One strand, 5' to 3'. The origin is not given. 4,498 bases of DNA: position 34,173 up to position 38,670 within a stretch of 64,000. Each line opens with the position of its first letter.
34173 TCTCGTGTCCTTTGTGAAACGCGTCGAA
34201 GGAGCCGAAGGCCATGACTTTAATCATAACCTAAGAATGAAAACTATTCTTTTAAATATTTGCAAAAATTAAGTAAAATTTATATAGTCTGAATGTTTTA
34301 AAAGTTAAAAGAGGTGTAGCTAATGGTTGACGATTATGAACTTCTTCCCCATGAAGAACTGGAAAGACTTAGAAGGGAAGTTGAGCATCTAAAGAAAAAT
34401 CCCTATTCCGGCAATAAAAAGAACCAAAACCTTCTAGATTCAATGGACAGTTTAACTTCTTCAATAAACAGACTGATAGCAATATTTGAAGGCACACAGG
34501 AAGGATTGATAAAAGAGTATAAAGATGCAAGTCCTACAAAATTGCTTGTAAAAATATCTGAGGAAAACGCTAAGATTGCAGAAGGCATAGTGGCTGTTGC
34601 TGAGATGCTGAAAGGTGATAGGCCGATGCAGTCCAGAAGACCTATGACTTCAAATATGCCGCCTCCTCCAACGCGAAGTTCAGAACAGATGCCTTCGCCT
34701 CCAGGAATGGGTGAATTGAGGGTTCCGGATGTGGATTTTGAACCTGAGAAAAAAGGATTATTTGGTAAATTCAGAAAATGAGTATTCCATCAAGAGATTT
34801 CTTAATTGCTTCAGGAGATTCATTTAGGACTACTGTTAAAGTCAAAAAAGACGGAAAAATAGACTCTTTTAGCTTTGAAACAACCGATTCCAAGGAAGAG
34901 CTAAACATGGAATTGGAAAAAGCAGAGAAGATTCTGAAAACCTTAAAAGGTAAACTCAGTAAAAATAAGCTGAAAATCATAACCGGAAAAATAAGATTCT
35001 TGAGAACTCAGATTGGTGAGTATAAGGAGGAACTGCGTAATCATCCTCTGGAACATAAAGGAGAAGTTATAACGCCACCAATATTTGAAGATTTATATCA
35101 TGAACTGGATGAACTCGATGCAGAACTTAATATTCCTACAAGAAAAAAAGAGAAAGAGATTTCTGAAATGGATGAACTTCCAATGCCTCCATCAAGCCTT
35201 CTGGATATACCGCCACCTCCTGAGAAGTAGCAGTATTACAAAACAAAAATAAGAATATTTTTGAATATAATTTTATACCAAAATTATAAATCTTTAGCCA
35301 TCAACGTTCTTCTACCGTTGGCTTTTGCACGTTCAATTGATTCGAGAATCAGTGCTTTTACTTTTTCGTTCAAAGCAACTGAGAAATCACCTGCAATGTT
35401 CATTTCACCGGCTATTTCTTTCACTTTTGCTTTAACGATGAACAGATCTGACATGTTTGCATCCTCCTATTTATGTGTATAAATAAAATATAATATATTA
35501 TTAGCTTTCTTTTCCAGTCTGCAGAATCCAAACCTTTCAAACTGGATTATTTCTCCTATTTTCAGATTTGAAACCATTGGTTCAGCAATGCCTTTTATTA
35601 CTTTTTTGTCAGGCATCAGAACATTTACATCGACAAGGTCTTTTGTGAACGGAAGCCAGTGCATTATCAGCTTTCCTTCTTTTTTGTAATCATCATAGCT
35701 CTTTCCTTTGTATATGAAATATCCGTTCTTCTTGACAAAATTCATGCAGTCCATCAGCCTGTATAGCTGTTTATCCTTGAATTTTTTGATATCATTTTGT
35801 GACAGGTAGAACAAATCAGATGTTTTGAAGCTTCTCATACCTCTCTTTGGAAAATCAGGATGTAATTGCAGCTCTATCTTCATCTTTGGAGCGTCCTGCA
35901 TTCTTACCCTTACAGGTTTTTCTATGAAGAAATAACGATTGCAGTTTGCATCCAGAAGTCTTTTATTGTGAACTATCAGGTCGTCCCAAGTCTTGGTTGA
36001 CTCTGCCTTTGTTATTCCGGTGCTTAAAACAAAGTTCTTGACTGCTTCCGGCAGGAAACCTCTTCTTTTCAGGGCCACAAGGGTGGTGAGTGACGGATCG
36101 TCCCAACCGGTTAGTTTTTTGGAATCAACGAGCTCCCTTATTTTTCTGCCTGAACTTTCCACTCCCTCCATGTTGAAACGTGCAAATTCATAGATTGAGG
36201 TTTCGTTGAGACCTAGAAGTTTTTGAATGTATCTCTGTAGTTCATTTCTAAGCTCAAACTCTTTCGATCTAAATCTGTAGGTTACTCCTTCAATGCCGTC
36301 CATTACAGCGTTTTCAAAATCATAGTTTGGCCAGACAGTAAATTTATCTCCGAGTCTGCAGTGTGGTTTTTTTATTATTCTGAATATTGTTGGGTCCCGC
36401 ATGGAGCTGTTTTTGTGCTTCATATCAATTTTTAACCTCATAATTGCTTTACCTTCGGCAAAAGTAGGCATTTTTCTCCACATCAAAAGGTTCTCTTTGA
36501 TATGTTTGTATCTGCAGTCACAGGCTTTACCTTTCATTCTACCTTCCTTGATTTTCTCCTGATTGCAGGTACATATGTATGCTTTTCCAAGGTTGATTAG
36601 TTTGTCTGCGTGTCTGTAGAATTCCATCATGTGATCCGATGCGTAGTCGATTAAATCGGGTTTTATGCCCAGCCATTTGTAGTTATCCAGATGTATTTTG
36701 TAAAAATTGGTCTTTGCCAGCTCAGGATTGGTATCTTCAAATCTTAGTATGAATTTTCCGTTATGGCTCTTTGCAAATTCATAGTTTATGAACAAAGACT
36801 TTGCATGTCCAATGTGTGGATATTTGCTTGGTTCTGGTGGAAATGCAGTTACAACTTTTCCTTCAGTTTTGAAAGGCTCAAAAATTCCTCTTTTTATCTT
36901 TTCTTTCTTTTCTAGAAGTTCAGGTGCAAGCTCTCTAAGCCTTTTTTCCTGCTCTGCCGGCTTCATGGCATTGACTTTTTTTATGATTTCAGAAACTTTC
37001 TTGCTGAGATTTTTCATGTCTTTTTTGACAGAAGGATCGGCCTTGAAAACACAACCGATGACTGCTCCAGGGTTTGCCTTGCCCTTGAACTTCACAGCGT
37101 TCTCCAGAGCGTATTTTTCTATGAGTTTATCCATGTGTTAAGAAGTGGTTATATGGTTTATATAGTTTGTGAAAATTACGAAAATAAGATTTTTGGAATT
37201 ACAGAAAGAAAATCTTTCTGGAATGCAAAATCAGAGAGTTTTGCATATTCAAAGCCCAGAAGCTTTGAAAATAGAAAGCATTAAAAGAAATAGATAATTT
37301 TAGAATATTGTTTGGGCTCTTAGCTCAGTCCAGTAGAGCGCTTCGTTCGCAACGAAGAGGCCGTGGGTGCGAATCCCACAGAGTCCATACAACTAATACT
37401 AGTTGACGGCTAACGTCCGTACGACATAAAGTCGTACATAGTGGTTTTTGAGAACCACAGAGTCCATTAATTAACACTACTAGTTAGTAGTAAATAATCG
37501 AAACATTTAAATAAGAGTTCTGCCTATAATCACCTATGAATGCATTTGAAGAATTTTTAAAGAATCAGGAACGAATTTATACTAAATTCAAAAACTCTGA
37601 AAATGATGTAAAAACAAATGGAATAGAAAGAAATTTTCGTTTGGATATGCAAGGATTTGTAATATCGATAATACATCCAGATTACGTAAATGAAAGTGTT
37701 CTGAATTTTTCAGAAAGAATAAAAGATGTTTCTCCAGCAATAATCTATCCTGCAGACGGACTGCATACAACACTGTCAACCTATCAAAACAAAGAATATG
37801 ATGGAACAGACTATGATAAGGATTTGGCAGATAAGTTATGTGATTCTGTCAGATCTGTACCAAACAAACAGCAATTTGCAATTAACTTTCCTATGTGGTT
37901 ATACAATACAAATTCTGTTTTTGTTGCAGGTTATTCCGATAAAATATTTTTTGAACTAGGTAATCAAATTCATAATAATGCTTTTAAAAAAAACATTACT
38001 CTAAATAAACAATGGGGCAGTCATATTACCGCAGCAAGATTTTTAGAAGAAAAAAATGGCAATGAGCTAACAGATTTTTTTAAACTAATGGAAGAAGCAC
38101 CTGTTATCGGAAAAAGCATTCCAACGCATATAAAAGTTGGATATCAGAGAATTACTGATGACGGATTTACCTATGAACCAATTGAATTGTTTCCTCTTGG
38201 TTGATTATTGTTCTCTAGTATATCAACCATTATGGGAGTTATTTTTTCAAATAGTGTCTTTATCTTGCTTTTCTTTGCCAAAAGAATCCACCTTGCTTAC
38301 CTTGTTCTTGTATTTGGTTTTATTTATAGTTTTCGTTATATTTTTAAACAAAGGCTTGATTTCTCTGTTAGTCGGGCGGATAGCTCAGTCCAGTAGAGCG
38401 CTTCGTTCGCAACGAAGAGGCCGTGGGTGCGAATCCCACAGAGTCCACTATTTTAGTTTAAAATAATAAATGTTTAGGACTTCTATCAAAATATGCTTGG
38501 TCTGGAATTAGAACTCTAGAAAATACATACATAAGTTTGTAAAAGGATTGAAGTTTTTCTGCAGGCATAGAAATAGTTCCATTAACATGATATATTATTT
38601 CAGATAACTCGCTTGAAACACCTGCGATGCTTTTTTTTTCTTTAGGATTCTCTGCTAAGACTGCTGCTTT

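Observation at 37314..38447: Two tRNA-Ala(CGC) copies bracket a 2H-phosphoesterase gene, and the second copy has a hybrid 5-prime end and a broken acceptor stem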

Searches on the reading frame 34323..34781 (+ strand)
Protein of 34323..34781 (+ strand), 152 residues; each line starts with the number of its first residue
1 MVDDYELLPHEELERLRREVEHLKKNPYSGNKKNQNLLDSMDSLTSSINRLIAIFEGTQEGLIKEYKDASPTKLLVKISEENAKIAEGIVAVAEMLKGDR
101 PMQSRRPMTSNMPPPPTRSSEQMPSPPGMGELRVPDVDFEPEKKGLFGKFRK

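Call 7: search_protein_families(library=pfam, proteins=[window:34323-34781:+], max_evalue=0.1)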
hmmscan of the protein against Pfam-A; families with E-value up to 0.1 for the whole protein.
window:34323-34781:+ (152 aa): 4 families
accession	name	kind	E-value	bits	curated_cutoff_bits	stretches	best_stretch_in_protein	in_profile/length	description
PF00218.27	IGPS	-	0.035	13.7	27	1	17-93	9-82/254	Indole-3-glycerol phosphate synthase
PF15456.11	Uds1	-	0.06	14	28.8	1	3-46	13-59/123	Up-regulated During Septation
PF25737.1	Herpes_US8A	-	0.065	14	27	1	67-122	19-72/124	Herpesvirus US8.5 protein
PF06005.17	ZapB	-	0.097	13.6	31.5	0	2-53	17-67/71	Cell division protein ZapB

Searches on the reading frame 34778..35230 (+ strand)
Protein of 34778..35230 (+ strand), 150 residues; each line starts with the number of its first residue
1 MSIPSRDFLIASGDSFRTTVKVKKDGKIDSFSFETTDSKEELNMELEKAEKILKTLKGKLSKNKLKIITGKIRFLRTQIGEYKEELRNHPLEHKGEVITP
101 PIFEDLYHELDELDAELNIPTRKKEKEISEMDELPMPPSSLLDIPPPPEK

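Call 7: search_protein_families(library=pfam, proteins=[window:34778-35230:+], max_evalue=0.1)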
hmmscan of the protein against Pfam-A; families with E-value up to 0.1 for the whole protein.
window:34778-35230:+ (150 aa): 3 families
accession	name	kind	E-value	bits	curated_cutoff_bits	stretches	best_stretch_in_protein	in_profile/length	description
PF04799.18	Fzo_mitofusin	-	0.0087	16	27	0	34-85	109-158/161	fzo-like conserved region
PF09036.15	Bcr-Abl_Oligo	-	0.09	13.2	23.1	1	37-69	24-56/73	Bcr-Abl oncoprotein oligomerisation domain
PF25101.1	Spectrin_7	-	0.091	13.6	27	0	104-133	4-34/99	Animal spectrin repeats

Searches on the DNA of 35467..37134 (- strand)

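Call 16: search_rna_families(sources=[L003, L004, L005, L006, L007, L008, L009, L010], threshold=gathering)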
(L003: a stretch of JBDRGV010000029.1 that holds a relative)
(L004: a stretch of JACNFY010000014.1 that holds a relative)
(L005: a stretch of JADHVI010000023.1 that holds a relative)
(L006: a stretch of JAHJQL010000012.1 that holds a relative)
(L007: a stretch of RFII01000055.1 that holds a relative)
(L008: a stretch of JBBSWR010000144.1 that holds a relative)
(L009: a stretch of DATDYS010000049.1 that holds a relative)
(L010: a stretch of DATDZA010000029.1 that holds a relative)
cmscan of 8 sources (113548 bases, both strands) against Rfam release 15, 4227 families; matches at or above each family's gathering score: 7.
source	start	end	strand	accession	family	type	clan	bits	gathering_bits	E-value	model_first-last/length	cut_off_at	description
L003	4660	4733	-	RF00005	tRNA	Gene; tRNA;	CL00001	65.4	29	1e-11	1-71/71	no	tRNA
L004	4776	4850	-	RF00005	tRNA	Gene; tRNA;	CL00001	63.4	29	3.5e-11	1-71/71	no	tRNA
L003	850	963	-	RF00005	tRNA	Gene; tRNA;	CL00001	54.3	29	1.1e-08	1-71/71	no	tRNA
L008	5417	5500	+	RF00005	tRNA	Gene; tRNA;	CL00001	51.3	29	7.8e-08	1-71/71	no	tRNA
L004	1236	1355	-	RF00005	tRNA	Gene; tRNA;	CL00001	47.9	29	6.8e-07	1-71/71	no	tRNA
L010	5553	5637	+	RF00005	tRNA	Gene; tRNA;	CL00001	46.1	29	2.1e-06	1-71/71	no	tRNA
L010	2609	2756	+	RF00005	tRNA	Gene; tRNA;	CL00001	44.7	29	5.1e-06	1-71/71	no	tRNA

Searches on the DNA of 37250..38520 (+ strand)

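Call 13: search_rna_families(sources=[L001, L002], threshold=gathering)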
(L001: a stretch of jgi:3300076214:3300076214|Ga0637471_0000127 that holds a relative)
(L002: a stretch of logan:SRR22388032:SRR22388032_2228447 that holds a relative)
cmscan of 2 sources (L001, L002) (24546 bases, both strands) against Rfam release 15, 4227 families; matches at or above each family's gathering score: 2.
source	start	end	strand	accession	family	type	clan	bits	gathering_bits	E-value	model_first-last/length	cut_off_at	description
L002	3332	3454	+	RF00005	tRNA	Gene; tRNA;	CL00001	58.5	29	1.8e-10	1-71/71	no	tRNA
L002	3768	3851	-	RF00005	tRNA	Gene; tRNA;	CL00001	50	29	3.8e-08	1-71/71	no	tRNA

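Call 62: search_rna_families(source=window, start=37250, end=38520, threshold=evalue, max_evalue=5)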
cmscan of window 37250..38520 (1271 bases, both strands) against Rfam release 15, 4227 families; matches with E-value up to 5: 9.
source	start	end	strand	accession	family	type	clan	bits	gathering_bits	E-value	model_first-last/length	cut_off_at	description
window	37314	37387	+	RF00005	tRNA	Gene; tRNA;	CL00001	66.2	29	6.7e-14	1-71/71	no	tRNA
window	38378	38447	+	RF00005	tRNA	Gene; tRNA;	CL00001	46.9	29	1.4e-08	1-71/71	no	tRNA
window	37549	37608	+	RF04331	Plastid-clpP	Cis-reg;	-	23.4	55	0.37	1-69/69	no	Plastid-clpP 5UTR RNA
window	37989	38081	-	RF02701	PsrR1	Gene; sRNA;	-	22.4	42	0.17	1-79/79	no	Photosynthesis regulatory RNA1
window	37793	37847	+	RF00086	SNORD27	Gene; snRNA; snoRNA; CD-box;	-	19.5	52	3.5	1-71/71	no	Small nucleolar RNA SNORD27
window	37768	37837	+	RF00278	SNORD50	Gene; snRNA; snoRNA; CD-box;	-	18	42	1.7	1-72/72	no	Small nucleolar RNA SNORD50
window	37320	37394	+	RF00233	Tymo_tRNA-like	Cis-reg;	-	17.9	40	0.57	1-84/84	no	Tymovirus/Pomovirus/Furovirus tRNA-like 3' UTR element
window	38380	38469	+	RF00233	Tymo_tRNA-like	Cis-reg;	-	16.5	40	1.3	1-84/84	no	Tymovirus/Pomovirus/Furovirus tRNA-like 3' UTR element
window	38280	38339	-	RF01675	CrcZ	Gene; sRNA;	-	10.7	95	3.1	1-398/398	no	Pseudomonas sRNA CrcZ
